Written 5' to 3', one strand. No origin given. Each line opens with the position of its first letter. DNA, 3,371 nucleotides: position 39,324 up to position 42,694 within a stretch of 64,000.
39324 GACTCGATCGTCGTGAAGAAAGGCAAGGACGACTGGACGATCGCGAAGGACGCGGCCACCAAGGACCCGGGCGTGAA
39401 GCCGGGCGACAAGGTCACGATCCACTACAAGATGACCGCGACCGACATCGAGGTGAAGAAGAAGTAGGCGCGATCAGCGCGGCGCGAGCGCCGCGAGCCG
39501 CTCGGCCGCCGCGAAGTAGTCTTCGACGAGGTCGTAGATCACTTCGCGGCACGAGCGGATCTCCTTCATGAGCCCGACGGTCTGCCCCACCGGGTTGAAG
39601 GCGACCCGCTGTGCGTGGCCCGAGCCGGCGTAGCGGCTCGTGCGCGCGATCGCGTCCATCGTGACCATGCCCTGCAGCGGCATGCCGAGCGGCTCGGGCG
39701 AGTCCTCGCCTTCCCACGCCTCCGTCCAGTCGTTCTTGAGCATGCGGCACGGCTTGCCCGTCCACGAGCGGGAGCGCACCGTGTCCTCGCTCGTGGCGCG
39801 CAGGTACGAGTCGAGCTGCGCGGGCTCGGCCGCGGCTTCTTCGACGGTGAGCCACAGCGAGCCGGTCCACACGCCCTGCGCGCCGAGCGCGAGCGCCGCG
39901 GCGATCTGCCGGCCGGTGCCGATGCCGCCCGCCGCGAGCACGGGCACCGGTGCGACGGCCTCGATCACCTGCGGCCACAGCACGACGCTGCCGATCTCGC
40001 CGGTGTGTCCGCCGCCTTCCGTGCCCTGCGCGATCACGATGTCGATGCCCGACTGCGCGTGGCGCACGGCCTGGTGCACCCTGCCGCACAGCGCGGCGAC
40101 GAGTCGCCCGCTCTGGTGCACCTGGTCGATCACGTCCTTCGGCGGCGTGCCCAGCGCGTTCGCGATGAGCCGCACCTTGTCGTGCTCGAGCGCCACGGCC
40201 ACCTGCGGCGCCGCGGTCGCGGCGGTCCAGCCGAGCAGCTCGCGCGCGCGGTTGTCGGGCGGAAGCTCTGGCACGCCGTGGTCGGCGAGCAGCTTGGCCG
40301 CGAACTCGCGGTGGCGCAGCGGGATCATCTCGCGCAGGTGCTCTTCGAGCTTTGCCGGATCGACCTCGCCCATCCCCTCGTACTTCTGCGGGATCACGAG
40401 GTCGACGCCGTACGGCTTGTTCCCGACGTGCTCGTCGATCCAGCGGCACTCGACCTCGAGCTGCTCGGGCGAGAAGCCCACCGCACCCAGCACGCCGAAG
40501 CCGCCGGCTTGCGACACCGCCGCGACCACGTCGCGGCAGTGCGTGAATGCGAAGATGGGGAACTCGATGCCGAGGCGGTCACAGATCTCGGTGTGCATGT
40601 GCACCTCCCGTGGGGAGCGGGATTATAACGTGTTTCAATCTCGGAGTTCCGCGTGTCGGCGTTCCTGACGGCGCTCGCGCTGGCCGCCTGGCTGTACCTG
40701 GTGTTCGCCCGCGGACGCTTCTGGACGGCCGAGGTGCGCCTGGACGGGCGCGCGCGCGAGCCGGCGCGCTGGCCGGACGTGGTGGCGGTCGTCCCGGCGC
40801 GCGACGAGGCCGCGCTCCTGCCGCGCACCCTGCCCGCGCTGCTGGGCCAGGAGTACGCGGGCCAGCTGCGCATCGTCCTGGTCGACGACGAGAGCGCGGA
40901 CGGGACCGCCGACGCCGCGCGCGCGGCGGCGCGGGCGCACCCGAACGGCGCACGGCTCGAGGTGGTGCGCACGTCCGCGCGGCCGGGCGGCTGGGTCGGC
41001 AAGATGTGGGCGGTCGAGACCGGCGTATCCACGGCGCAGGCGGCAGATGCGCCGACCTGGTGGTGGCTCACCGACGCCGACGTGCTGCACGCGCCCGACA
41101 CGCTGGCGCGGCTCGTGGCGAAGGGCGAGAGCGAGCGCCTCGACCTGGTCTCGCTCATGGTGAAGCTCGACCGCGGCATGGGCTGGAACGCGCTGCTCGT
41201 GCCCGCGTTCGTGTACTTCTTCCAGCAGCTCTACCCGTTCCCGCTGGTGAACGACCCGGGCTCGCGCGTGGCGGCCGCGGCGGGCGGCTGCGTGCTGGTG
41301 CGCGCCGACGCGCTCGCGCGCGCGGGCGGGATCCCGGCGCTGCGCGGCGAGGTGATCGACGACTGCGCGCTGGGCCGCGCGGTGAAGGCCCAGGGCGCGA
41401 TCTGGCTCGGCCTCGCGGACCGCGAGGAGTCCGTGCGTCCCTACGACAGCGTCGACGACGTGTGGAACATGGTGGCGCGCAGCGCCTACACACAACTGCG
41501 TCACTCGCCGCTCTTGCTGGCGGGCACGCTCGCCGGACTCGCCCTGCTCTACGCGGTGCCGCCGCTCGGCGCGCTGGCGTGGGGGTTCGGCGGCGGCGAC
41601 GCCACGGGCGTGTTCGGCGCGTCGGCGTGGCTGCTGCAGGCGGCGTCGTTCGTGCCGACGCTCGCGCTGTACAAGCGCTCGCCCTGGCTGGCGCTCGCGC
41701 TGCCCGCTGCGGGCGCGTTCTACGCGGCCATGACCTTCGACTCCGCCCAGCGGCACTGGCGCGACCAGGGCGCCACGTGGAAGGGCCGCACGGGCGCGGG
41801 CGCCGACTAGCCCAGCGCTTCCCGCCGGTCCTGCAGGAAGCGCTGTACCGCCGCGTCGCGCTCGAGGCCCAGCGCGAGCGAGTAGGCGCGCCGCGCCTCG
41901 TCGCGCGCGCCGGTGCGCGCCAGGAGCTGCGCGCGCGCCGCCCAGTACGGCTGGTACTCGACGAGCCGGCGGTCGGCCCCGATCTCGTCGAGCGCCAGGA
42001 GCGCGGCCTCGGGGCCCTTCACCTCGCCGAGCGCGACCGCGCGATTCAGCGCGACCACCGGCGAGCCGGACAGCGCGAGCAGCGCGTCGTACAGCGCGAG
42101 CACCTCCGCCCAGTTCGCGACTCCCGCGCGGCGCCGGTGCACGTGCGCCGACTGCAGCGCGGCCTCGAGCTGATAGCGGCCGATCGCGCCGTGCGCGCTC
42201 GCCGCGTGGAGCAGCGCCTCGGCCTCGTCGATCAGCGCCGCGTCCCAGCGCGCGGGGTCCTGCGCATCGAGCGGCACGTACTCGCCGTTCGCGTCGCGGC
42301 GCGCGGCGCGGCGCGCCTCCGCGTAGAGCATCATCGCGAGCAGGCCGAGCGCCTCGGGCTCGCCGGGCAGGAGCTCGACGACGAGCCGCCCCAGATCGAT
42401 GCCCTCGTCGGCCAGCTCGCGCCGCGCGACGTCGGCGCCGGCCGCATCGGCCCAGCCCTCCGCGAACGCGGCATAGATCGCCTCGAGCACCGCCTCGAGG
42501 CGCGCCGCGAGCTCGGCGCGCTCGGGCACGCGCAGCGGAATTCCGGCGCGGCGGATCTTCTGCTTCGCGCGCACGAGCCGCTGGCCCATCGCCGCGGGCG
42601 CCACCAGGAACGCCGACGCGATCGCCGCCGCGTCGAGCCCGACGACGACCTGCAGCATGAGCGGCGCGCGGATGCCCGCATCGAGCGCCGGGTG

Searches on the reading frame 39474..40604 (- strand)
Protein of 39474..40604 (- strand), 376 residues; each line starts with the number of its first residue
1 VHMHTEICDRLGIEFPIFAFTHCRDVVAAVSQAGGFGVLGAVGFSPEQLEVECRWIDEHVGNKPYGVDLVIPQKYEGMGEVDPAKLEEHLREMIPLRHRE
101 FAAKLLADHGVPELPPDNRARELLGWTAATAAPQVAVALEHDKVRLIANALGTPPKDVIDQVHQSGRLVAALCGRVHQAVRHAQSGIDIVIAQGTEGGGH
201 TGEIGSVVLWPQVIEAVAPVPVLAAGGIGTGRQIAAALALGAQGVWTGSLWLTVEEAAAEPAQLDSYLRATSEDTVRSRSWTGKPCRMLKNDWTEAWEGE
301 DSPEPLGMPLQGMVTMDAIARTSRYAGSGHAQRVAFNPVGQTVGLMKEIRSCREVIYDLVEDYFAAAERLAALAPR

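Call 6: search_protein_families(library=pfam, proteins=[window:39474-40604:-])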
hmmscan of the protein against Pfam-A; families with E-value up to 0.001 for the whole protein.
window:39474-40604:- (376 aa): 3 families
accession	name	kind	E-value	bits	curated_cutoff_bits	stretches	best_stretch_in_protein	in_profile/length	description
PF03060.21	NMO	-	4e-48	164.9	28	1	23-362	24-331/331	Nitronate monooxygenase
PF01070.24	FMN_dh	-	8.6e-07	28.7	24.9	1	176-255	229-309/350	FMN-dependent dehydrogenase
PF00478.31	IMPDH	-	3.9e-05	23.3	25.6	1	218-261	206-249/345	IMP dehydrogenase / GMP reductase domain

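Call 7: search_protein_families(library=ncbifam, proteins=[window:39474-40604:-])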
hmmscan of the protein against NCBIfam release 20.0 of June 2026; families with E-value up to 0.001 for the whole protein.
window:39474-40604:- (376 aa): 4 families
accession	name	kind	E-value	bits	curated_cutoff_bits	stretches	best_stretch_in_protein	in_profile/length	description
TIGR03151.1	enACPred_II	equivalog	5.2e-44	150.8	453.1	2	141-364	85-301/307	enoyl-[acyl-carrier-protein] reductase FabK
TIGR02814.1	pfaD_fam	subfamily_domain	1.3e-09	37.3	449.25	1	191-270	186-275/444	PfaD family polyunsaturated fatty acid/polyketide biosynthesis protein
TIGR03966.1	actino_HemFlav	equivalog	5.7e-05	22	470.85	1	173-254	255-337/385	pre-mycofactocin synthase MftD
NF002231.0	PRK01130.1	subfamily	6.5e-05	22.1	189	1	156-250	116-212/230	putative N-acetylmannosamine-6-phosphate 2-epimerase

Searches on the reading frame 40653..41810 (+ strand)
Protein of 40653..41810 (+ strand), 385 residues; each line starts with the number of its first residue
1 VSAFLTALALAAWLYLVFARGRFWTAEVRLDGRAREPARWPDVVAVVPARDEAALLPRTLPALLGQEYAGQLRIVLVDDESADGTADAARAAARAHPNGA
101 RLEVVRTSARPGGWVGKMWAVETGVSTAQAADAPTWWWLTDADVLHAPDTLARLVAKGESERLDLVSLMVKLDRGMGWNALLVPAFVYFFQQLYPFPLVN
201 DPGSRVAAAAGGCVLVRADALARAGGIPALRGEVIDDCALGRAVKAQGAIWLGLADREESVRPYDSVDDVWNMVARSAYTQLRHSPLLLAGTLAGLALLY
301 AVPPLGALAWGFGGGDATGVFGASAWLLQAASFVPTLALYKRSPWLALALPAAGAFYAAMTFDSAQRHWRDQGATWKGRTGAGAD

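Call 6: search_protein_families(library=pfam, proteins=[window:40653-41810:+])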
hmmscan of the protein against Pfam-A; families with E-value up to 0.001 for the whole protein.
window:40653-41810:+ (385 aa): 4 families
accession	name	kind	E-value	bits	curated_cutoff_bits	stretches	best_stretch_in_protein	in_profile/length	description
PF13641.12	Glyco_tranf_2_3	-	7.3e-22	78.9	27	1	41-248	1-198/230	Glycosyltransferase like family 2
PF00535.33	Glycos_transf_2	-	2.6e-16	60.5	23.3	1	46-221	3-164/168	Glycosyl transferase family 2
PF13506.12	Glyco_transf_21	-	2.2e-15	57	21.7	1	117-275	18-170/174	Glycosyl transferase family 21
PF13632.12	Glyco_trans_2_3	-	2.3e-06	28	27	1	140-323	5-183/198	Glycosyl transferase family group 2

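Call 7: search_protein_families(library=ncbifam, proteins=[window:40653-41810:+])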
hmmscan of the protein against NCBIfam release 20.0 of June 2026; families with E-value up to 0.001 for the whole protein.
window:40653-41810:+ (385 aa): 9 families
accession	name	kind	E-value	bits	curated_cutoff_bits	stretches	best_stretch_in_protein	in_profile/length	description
TIGR03469.1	HpnB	hypoth_equivalog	3.2e-150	500.4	379.25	1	4-380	3-383/386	hopene-associated glycosyltransferase HpnB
NF045692.1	OglycostaseCruG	equivalog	9.1e-27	94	600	1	29-303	29-298/386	2'-O-glycosyltransferase CruG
TIGR03472.1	HpnI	equivalog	4.1e-10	39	310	1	2-249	5-240/373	bacteriohopanetetrol glucosamine biosynthesis glycosyltransferase HpnI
TIGR03965.1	mycofact_glyco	equivalog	4.9e-08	32.3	280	1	35-156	68-177/467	mycofactocin biosynthesis glycosyltransferase MftF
NF041875.1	EPS_EpsD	equivalog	2.6e-06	27.1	370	1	46-159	4-105/325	exopolysaccharide biosynthesis glycosyltransferase EpsD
TIGR04242.1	nodulat_NodC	equivalog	1.8e-05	23.9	550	1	35-157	42-155/395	chitooligosaccharide synthase NodC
TIGR03937.1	PgaC_IcaA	equivalog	4.1e-05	22.7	422.3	1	22-130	23-126/407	poly-beta-1,6-N-acetyl-D-glucosamine synthase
NF053846.1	glyco_with_XrtP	equivalog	4.4e-05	22.3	520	1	9-117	13-111/440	XrtP-associated glycosyltransferase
NF058614.1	PPMAGASynPpgS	equivalog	0.0001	21.8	370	1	42-166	1-109/226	polyprenyl-phospho-N-acetylgalactosaminyl synthase PpgS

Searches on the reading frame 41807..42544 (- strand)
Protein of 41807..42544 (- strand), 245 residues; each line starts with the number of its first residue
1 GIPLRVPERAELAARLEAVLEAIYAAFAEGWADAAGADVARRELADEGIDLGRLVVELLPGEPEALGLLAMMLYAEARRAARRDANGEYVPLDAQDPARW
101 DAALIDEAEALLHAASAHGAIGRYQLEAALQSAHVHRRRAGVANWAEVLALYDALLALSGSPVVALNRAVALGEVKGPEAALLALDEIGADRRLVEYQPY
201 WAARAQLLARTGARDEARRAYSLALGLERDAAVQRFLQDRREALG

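Call 48: search_protein_families(library=pfam, proteins=[window:41807-42544:-], max_evalue=1)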
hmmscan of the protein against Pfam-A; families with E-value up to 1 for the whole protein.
window:41807-42544:- (245 aa): 2 families
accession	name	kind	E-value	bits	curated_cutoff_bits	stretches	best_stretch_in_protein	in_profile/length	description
PF20239.3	DUF6596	-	1e-32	112.9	27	1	15-115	1-101/102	Family of unknown function (DUF6596)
PF13181.12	TPR_8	-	0.19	12.4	25.7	0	200-230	3-33/34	Tetratricopeptide repeat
